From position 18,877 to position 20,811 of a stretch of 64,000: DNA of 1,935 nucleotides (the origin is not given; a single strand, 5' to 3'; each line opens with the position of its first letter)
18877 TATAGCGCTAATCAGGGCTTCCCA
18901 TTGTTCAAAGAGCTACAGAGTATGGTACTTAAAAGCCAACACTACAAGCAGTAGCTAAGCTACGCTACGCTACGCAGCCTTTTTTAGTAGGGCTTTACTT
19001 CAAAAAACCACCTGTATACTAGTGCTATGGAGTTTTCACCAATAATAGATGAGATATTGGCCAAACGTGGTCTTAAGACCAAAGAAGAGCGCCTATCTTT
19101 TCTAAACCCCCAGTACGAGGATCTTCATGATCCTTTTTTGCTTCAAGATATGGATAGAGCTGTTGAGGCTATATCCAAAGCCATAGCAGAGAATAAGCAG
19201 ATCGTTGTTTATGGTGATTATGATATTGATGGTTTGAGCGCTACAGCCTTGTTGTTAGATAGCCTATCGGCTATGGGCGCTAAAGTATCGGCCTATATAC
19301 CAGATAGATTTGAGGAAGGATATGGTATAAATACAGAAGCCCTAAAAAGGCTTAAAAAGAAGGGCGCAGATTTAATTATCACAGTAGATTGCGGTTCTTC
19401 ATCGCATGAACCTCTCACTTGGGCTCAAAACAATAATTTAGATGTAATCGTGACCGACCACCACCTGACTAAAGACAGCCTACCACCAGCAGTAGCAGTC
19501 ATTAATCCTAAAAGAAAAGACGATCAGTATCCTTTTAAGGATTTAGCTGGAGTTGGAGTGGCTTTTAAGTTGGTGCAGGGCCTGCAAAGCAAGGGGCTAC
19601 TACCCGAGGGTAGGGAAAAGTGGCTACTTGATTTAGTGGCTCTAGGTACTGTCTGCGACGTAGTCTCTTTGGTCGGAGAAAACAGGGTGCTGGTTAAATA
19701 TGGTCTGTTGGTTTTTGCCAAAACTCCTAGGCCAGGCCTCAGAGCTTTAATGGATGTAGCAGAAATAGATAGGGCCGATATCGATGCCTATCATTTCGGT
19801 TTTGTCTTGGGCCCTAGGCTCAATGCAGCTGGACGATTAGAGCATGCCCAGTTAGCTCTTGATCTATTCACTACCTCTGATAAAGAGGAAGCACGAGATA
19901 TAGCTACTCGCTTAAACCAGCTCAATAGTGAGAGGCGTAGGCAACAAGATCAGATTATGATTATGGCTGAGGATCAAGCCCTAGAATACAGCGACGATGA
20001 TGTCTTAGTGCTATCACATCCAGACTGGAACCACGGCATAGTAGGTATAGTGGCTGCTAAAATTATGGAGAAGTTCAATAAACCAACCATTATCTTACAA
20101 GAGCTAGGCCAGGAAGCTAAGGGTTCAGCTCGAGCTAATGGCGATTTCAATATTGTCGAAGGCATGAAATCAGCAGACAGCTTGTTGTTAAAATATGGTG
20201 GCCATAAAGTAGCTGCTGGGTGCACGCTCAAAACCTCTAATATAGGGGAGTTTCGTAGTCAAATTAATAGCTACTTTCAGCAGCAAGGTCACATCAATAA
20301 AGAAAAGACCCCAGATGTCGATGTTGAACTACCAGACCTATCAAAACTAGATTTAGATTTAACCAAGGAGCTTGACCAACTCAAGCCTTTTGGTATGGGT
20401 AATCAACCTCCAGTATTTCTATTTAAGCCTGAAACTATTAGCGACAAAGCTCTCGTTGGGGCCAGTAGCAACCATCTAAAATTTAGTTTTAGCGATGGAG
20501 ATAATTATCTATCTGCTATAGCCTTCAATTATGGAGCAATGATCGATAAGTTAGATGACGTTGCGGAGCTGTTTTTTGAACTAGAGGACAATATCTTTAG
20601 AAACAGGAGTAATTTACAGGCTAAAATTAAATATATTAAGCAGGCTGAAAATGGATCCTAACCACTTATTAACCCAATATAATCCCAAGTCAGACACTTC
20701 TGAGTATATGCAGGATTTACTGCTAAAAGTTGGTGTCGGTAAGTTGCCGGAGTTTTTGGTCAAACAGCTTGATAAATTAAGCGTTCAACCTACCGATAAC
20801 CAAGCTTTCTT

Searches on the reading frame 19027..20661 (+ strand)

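Call 49: search_protein_families(library=pfam, proteins=[window:19027-20661:+])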
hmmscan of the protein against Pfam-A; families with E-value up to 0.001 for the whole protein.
window:19027-20661:+ (544 aa): 3 families
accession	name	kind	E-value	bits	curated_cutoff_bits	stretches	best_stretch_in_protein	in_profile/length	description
PF01368.27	DHH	-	1.6e-26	93.4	28.1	1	58-208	1-125/125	DHH family, N-terminal domain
PF17768.7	RecJ_OB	-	9.4e-24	84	27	1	432-535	2-106/107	RecJ OB domain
PF02272.25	DHHA1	-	2.1e-14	54.2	25.9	1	325-418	3-101/102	DHHA1 domain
